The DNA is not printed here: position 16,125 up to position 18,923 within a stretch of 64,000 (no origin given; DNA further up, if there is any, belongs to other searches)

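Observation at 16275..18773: Bacterial-type ArnT-like GT-C glycosyltransferase in a eukaryotic genome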

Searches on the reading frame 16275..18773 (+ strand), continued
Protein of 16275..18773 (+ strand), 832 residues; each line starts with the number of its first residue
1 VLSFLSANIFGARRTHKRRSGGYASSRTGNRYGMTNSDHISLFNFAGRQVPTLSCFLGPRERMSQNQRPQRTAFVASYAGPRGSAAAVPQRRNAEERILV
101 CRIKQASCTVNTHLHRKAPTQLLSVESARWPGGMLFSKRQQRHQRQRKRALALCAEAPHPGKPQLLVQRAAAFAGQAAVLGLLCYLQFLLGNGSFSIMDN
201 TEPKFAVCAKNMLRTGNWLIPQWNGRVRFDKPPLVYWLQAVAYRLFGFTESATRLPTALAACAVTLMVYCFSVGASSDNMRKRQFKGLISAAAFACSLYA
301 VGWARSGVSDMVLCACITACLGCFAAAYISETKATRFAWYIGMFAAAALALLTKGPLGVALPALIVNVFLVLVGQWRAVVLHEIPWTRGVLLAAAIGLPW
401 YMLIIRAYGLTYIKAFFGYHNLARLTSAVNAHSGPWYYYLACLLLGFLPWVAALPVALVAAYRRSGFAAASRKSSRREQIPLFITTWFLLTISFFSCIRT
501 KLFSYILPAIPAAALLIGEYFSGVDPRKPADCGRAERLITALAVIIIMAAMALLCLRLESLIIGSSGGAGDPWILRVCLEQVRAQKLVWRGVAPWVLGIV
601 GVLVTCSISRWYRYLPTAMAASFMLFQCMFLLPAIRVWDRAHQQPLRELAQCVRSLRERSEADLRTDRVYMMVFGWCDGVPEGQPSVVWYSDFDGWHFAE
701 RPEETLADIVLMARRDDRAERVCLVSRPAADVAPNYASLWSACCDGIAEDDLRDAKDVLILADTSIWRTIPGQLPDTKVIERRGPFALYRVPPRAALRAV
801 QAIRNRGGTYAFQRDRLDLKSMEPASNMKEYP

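Call 65: search_protein_families(library=ncbifam, proteins=[P0198, P0139, P0004, L010:4319-4966:+], max_evalue=0.001)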
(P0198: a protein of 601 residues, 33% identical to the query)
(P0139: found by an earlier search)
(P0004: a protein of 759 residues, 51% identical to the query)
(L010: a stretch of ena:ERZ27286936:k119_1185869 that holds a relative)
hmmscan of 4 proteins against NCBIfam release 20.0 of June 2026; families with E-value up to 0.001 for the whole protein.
P0198 (601 aa): 1 family
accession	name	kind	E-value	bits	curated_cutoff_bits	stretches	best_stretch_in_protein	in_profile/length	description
NF009784.2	PRK13279.1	equivalog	7e-37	127.2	567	1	13-406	7-384/539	lipid IV(A) 4-amino-4-deoxy-L-arabinosyltransferase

P0139 (603 aa): 1 family
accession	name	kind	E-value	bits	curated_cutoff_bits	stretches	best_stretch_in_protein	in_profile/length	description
NF009784.2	PRK13279.1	equivalog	3.7e-42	144.6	567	2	182-509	134-439/539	lipid IV(A) 4-amino-4-deoxy-L-arabinosyltransferase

P0004 (759 aa): 1 family
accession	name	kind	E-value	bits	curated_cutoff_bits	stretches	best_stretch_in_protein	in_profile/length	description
NF009784.2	PRK13279.1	equivalog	1.1e-35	123.2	567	1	128-453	32-338/539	lipid IV(A) 4-amino-4-deoxy-L-arabinosyltransferase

L010:4319-4966:+ (215 aa): 1 family
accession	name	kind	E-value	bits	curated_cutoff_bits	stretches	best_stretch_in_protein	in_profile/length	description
NF008813.0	PRK11837.1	equivalog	6.1e-08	32.8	229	1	129-204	103-171/202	undecaprenyl-diphosphate phosphatase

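Call 66: search_protein_representatives(protein=window:16374-18773:+)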
Query: 799 residues. Proteins with E-value up to 0.001 (for the whole library): 25003; up to 1e-10: 12848; up to 1e-30: 1123. The best 150 are listed.
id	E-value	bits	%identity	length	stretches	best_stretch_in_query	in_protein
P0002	2.8e-297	1004.7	65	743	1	111-795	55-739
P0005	5.1e-186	636.7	55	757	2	252-782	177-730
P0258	1.3e-121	423.7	44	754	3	304-677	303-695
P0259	6.4e-77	275.9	41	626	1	136-628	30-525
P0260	2.2e-74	267.5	39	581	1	140-626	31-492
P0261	5.1e-74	266.3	37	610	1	147-628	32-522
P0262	5.3e-74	266.2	42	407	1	147-491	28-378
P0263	2.9e-73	263.8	36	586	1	152-636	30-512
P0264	4.5e-73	263.2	36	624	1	147-628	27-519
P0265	2.3e-72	260.8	38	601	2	147-628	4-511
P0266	2.7e-72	260.6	39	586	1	143-630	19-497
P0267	3.8e-69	250.2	43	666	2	149-485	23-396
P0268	5.9e-69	249.6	38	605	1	144-624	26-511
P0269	2.4e-68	247.5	37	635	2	264-625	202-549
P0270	1.7e-67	244.8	39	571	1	147-619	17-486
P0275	2.6e-64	234.2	35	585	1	153-628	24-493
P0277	1.3e-63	231.9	38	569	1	153-628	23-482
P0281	5.6e-61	223.2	38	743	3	254-490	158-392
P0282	1.2e-60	222.1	37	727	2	257-621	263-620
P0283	3.2e-59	217.3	35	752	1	142-631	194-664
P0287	1.6e-57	211.7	42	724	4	303-491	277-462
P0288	1.8e-57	211.6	32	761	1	142-626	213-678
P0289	6.0e-57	209.8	36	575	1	128-618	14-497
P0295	2.0e-54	201.5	33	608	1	147-621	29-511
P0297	4.4e-54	200.4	41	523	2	179-489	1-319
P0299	3.3e-53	197.5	41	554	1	146-485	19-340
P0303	1.5e-51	192.0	37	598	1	143-490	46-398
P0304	1.6e-51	191.9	40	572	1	141-522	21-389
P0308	1.1e-49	185.8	35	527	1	179-575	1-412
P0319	5.3e-48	180.3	38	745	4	247-490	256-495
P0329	1.0e-46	176.0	37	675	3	267-529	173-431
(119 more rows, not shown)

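Call 67: list_cluster_members(proteins=[P0258, P0259, P0260, P0261, P0283, P0288, P0281, P0282, P0287, P0267])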
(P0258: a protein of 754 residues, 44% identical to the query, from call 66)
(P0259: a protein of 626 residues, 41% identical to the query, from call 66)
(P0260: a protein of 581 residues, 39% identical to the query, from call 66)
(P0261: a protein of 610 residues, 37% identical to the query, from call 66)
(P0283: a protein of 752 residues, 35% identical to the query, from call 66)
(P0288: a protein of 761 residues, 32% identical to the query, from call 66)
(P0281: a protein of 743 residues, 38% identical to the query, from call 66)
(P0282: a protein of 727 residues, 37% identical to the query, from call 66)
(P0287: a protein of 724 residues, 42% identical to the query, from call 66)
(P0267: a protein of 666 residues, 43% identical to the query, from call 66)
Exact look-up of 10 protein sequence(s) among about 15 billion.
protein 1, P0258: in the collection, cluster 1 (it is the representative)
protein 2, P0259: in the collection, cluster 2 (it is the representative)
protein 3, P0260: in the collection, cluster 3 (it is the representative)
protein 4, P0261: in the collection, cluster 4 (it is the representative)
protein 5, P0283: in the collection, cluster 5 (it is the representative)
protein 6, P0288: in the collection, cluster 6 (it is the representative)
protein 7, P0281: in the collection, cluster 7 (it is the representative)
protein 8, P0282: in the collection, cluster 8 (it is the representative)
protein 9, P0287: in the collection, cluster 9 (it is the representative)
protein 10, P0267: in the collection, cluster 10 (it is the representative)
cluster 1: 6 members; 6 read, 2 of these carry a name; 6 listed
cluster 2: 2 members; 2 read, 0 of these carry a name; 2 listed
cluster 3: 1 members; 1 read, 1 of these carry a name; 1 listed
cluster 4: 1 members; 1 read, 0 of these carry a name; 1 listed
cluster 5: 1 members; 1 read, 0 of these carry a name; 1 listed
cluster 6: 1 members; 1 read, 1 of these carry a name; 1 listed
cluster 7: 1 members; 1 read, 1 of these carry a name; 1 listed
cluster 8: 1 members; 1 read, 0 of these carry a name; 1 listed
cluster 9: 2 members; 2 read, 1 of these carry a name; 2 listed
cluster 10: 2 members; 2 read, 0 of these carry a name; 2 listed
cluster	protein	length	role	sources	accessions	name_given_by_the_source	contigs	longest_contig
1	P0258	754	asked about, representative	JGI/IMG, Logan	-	-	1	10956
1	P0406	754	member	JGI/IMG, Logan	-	4-amino-4-deoxy-L-arabinose transferase-like glycosyltransferase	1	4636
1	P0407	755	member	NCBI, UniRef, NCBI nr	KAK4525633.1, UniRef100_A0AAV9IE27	hypothetical protein GAYE_SCF15G3542 [Galdieria yellowstonensis] | Glycosyltransferase RgtA/B/C/D-like domain-containing protein n=1 Tax=Galdieria ...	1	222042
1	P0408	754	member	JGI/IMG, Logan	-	-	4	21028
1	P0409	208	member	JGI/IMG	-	-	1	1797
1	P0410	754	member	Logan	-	-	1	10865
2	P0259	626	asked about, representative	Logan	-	-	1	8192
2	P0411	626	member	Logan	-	-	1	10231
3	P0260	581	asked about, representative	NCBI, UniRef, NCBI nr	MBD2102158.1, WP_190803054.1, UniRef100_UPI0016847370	glycosyltransferase family 39 protein [Leptolyngbya sp. FACHB-261] | ArnT family glycosyltransferase n=1 Tax=Leptolyngbya sp. FACHB-261 TaxID=2692806 ...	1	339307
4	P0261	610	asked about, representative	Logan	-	-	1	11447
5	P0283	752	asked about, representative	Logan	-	-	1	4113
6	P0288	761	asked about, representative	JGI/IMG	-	4-amino-4-deoxy-L-arabinose transferase-like glycosyltransferase/membrane-associated ...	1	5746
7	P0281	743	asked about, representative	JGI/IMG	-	4-amino-4-deoxy-L-arabinose transferase-like glycosyltransferase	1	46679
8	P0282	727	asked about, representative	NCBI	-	-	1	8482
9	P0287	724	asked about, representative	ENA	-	-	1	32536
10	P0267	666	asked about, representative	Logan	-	-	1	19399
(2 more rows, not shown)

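Call 68: find_encoding_contigs(protein=P0407, flank=8000, max_places=1)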
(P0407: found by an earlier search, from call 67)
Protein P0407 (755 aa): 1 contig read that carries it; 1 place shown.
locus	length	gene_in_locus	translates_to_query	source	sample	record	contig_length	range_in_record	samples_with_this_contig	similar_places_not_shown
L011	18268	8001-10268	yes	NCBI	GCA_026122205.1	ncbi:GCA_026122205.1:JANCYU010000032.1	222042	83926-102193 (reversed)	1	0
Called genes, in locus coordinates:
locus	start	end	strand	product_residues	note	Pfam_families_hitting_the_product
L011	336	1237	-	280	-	PF02469:Fasciclin (weak)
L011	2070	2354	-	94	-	PF11947:DUF3464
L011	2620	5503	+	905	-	PF00176:SNF2-rel_dom, PF04851:ResIII, PF00270:DEAD (weak), PF00271:Helicase_C, PF25875:WHD_Rad26_CSB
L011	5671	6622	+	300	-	PF26192:RNF157-like_N, PF13920:zf-C3HC4_3, PF14447:Prok-RING_4 (faint)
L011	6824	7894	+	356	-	PF00230:MIP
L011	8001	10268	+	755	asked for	-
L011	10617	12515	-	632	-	-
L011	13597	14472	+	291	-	-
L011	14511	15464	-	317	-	PF02423:OCD_Mu_crystall, PF01488:Shikimate_DH (weak)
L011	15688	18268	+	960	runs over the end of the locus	PF13771:zf-HC5HC2H, PF05964:FYRN (weak), PF05965:FYRC, PF00856:SET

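Call 73: list_cluster_members(proteins=[P0297, P0308, P0289, P0268, P0295, P0303, P0304, P0299, P0277, P0275])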
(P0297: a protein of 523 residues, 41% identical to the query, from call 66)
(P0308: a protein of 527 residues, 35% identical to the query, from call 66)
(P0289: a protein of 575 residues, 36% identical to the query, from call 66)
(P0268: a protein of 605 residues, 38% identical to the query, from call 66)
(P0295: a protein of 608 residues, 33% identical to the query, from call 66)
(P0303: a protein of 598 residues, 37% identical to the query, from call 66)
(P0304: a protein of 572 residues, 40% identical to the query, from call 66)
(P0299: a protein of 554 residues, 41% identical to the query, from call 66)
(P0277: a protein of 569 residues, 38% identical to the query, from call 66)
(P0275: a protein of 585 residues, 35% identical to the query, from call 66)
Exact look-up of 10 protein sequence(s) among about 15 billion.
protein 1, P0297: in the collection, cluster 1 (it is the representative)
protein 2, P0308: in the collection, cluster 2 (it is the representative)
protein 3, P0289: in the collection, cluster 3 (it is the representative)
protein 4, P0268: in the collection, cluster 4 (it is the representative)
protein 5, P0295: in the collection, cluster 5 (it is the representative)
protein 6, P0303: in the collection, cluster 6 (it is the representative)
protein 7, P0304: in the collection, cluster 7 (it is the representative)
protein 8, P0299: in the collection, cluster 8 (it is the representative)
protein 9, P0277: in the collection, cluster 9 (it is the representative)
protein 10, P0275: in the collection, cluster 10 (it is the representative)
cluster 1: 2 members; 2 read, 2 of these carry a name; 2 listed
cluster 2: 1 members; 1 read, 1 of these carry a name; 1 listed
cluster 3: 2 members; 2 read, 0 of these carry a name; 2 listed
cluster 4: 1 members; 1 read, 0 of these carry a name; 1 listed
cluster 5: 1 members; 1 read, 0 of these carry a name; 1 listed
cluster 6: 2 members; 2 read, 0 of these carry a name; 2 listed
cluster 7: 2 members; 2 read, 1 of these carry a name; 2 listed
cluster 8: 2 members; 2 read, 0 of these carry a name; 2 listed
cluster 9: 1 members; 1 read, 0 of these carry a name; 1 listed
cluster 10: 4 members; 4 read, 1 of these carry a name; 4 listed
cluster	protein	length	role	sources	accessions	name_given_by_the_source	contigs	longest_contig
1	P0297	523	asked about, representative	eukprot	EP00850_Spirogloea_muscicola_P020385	SM000214S06779 [mRNA] locus=s214:117930:121225:+ [translate_table: standard]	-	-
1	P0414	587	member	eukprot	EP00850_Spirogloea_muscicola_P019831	SM000200S05821 [mRNA] locus=s200:88663:91745:+ [translate_table: standard]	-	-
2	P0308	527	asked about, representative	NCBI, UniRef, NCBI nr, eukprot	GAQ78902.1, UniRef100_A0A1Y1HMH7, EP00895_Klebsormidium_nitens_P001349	glycosyltransferase family protein [Klebsormidium nitens] | Glycosyltransferase family protein n=1 Tax=Klebsormidium nitens TaxID=105231 ... | GAQ78902.1 glycosyltransferase family protein [Klebsormidium nitens]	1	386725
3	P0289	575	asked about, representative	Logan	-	-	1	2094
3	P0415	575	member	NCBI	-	-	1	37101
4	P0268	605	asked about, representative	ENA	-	-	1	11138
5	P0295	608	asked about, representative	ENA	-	-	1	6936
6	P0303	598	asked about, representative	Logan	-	-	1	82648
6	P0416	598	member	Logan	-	-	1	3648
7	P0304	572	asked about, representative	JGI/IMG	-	4-amino-4-deoxy-L-arabinose transferase-like glycosyltransferase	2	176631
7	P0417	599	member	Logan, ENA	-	-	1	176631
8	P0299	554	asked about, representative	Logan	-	-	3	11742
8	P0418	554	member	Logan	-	-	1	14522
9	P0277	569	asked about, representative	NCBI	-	-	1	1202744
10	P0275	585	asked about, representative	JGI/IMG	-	-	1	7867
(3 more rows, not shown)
